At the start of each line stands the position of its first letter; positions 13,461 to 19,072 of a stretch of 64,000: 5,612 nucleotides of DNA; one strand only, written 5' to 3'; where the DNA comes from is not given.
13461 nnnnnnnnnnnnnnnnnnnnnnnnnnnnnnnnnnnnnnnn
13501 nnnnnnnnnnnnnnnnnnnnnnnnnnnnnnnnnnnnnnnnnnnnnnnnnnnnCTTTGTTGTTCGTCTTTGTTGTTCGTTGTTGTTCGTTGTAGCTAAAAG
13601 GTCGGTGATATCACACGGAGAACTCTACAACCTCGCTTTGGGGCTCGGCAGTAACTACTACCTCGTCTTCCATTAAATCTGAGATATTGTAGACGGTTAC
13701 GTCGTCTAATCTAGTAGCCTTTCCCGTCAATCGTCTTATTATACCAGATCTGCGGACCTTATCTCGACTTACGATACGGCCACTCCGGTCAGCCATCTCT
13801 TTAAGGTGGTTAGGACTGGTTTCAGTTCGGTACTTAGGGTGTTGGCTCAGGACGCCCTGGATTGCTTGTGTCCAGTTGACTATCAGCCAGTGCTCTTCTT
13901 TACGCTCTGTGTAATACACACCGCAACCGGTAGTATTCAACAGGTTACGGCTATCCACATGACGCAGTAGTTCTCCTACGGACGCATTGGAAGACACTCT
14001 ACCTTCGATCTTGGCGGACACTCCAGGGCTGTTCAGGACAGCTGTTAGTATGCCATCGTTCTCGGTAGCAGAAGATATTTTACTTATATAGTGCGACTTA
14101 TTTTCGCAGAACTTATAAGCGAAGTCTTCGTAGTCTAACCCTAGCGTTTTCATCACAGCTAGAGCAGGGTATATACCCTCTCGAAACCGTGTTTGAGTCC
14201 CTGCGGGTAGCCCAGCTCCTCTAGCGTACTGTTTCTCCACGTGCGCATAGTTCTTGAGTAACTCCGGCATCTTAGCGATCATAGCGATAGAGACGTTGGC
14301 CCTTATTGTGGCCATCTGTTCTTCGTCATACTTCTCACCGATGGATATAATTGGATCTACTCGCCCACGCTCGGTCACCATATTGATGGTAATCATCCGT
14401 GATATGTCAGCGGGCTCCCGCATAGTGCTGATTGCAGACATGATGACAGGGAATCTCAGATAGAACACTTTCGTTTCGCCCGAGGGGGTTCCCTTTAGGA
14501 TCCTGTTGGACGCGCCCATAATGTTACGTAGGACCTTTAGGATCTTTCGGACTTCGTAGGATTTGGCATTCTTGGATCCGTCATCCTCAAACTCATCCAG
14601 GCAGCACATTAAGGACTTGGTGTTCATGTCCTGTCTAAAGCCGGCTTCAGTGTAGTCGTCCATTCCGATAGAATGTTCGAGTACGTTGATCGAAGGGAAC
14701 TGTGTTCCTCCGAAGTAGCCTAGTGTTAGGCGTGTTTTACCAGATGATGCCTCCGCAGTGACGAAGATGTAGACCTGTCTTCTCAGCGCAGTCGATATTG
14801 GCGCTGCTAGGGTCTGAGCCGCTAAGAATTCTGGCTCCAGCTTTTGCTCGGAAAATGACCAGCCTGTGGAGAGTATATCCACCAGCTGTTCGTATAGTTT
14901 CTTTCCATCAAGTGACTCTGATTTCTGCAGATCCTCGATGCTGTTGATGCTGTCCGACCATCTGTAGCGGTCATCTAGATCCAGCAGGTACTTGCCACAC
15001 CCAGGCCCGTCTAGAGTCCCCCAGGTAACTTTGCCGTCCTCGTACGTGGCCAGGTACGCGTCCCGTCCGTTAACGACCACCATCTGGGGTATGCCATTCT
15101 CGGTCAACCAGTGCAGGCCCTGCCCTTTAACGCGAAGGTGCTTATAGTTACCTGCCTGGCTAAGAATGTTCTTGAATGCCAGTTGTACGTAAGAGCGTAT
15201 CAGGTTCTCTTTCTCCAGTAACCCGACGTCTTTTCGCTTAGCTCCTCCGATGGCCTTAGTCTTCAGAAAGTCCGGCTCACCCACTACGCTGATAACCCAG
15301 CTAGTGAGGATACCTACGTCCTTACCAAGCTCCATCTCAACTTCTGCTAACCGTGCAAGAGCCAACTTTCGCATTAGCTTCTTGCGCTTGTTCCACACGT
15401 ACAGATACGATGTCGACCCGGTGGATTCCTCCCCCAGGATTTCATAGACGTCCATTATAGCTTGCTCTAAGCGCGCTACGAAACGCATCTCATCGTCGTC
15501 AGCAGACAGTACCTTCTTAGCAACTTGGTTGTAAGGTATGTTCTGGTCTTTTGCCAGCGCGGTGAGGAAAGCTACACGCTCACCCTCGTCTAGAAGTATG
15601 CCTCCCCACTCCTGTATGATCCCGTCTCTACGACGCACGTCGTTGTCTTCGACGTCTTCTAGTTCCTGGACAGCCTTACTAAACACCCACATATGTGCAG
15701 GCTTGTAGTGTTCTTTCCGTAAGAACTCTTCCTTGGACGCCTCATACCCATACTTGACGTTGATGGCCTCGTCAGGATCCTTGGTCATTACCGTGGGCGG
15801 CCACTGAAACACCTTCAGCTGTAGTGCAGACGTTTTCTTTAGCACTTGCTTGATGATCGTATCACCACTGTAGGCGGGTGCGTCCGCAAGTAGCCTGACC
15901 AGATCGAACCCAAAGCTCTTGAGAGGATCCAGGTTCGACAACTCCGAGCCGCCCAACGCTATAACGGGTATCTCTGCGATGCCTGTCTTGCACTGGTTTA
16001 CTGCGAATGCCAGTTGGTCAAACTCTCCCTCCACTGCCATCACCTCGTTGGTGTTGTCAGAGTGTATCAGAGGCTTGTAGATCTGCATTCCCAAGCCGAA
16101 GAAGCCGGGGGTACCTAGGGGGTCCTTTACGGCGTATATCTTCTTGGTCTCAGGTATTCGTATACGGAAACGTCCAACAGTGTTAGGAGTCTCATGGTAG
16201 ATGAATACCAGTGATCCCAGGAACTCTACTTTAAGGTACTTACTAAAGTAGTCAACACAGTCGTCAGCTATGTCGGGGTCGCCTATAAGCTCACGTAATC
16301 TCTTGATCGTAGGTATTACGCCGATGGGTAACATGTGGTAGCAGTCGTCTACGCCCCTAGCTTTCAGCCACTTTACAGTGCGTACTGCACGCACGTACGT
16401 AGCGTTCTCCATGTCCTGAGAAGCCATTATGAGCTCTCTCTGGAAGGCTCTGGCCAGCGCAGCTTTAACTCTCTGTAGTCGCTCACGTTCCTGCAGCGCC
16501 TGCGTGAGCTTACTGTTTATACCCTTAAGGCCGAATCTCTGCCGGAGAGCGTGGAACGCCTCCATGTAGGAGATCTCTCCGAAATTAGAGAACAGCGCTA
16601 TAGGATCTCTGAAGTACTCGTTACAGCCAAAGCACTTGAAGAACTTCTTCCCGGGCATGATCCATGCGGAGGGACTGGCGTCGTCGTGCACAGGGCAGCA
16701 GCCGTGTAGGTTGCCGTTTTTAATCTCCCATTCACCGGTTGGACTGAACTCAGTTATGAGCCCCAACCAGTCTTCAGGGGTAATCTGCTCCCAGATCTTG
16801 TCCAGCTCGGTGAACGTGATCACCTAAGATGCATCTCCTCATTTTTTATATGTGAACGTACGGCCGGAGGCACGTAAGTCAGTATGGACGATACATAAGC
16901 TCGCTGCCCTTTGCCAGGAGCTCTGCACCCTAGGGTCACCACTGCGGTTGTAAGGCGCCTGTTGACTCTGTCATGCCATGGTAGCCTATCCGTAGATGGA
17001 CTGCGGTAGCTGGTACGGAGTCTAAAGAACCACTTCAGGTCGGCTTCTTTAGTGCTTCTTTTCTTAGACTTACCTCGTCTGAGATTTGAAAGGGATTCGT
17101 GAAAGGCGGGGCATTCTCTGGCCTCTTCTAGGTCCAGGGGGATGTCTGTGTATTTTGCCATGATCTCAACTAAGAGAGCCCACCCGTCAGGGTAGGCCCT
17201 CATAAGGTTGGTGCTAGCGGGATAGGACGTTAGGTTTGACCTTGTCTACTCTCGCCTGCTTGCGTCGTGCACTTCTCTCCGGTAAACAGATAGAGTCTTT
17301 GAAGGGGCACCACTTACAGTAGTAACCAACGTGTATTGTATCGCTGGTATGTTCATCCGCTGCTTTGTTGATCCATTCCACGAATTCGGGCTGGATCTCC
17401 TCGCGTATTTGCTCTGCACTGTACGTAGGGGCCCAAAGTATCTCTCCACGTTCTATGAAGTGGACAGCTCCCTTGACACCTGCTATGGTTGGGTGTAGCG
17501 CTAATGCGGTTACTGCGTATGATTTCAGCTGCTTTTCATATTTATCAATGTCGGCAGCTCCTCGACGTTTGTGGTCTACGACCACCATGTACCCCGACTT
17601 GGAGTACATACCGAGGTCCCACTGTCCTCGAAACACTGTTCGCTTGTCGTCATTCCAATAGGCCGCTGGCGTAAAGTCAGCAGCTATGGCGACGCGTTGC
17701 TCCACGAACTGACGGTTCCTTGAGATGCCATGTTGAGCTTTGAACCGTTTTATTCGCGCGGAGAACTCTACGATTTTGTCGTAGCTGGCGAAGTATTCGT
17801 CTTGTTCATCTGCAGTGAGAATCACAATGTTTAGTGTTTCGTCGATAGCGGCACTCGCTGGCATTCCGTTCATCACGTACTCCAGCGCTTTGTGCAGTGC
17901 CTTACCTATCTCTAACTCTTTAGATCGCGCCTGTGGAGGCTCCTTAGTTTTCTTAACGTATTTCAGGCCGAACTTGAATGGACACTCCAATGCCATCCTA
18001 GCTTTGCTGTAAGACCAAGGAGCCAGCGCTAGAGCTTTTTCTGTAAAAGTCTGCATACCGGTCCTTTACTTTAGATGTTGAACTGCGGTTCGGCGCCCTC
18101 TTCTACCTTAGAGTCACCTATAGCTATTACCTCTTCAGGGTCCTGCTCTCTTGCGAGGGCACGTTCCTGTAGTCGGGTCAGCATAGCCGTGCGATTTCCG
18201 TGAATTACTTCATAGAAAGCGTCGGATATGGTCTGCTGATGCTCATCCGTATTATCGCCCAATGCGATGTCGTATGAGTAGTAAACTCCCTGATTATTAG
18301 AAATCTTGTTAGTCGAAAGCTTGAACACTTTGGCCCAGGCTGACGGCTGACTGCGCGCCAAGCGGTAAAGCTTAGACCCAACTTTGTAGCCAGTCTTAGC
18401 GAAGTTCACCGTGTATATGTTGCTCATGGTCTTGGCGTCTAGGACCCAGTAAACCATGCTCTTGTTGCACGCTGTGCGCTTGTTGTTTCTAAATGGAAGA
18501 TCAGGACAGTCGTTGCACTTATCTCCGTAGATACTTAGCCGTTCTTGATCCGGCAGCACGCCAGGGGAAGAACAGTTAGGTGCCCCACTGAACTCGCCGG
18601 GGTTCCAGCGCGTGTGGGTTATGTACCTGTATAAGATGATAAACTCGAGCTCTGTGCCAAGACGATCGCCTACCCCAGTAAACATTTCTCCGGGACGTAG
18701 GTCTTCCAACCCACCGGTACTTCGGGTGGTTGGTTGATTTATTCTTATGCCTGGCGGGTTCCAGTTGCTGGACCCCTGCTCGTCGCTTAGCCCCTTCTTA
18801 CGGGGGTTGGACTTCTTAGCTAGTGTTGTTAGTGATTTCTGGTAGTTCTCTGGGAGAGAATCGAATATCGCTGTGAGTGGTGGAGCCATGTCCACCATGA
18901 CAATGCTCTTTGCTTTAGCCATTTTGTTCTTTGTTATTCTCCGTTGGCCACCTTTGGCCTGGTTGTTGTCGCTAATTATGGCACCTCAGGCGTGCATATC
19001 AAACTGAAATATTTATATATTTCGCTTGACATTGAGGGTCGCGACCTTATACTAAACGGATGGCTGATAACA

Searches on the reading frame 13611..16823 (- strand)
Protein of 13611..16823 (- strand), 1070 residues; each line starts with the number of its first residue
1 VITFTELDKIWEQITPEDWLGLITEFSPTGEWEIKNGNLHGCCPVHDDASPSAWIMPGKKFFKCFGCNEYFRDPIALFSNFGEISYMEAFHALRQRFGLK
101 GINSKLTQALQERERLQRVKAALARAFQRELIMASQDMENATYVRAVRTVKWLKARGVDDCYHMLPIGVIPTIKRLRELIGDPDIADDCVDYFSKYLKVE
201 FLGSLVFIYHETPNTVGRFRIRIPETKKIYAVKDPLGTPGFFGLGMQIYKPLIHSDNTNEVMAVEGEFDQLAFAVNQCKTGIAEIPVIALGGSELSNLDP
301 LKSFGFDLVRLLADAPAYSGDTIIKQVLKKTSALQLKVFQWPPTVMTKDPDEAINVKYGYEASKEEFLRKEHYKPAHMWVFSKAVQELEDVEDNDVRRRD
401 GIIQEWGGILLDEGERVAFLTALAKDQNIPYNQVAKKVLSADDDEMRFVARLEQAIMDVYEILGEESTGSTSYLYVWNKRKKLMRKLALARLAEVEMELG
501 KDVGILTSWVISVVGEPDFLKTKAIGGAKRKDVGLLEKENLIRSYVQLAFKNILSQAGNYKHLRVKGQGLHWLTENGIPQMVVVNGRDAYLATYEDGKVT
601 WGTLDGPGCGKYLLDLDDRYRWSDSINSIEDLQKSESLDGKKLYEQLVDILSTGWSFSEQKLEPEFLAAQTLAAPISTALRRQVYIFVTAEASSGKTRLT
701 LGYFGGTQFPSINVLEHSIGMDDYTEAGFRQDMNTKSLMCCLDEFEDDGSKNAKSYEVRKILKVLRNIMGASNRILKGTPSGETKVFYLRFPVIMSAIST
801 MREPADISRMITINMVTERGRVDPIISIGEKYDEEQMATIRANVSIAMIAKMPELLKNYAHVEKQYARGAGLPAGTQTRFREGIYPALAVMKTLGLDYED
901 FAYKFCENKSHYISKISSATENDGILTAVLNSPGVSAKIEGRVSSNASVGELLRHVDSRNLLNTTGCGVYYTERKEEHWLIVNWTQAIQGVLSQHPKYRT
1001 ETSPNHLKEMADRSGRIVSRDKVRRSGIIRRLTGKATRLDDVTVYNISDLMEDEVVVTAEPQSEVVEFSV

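Call 9: search_protein_families(library=pfam, proteins=[window:13611-16823:-], max_evalue=0.01)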
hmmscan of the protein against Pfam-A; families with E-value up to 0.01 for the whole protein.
window:13611-16823:- (1070 aa): 1 family
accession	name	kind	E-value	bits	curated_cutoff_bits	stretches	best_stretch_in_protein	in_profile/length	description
PF01807.25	Zn_ribbon_DnaG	-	1.6e-11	44.3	24.9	1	37-100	30-92/98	CHC2 zinc finger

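Call 11: search_protein_families(library=phrogs, proteins=[window:13611-16823:-], max_evalue=0.001)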
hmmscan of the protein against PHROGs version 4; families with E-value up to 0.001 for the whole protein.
window:13611-16823:- (1070 aa): 8 families
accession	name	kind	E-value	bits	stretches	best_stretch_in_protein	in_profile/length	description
phrog_35358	-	DNA, RNA and nucleotide metabolism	3.4e-13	49.5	1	657-868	561-773/968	DNA primase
phrog_6444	-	DNA, RNA and nucleotide metabolism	1.1e-10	41.9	1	36-144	33-143/577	DNA primase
phrog_11992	-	unknown function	3.2e-09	38.2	1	35-152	23-134/177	-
phrog_47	-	DNA, RNA and nucleotide metabolism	4.8e-09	36.3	1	14-111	26-119/947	DNA primase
phrog_510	-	DNA, RNA and nucleotide metabolism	8.2e-09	35.7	1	36-159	41-158/667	DNA primase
phrog_360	-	DNA, RNA and nucleotide metabolism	6.6e-06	27.2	1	38-94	29-84/133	DNA primase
phrog_21086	-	unknown function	1.3e-05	25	1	719-824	274-377/617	-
phrog_18097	-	DNA, RNA and nucleotide metabolism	1.8e-05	25.4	1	38-69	32-63/199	DNA primase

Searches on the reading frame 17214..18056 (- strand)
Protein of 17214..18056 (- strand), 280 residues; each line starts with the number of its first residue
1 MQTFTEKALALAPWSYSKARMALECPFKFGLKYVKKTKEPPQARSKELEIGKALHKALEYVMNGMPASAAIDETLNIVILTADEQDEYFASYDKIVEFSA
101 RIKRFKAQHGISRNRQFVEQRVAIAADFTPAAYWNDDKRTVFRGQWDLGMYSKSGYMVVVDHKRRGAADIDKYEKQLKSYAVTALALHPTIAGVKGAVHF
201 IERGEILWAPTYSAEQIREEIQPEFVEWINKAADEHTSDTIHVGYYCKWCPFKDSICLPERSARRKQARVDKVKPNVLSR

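Call 12: search_protein_families(library=pfam, proteins=[window:17214-18056:-], max_evalue=0.01)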
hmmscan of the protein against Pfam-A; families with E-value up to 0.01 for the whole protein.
window:17214-18056:- (280 aa): 1 family
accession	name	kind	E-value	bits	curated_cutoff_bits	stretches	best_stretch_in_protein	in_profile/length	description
PF12705.13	PDDEXK_1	-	1.1e-18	68.6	22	1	14-254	2-244/247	PD-(D/E)XK nuclease superfamily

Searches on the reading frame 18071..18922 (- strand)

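Call 12: search_protein_families(library=pfam, proteins=[window:18071-18922:-], max_evalue=0.01)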
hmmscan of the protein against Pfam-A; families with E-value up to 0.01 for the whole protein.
window:18071-18922:- (283 aa): 1 family
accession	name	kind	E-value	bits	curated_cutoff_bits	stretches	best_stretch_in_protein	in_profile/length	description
PF23977.1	Pam3_Gp34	-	5.2e-05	23.6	27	1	73-243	53-232/235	Pam3 phage gp34-like protein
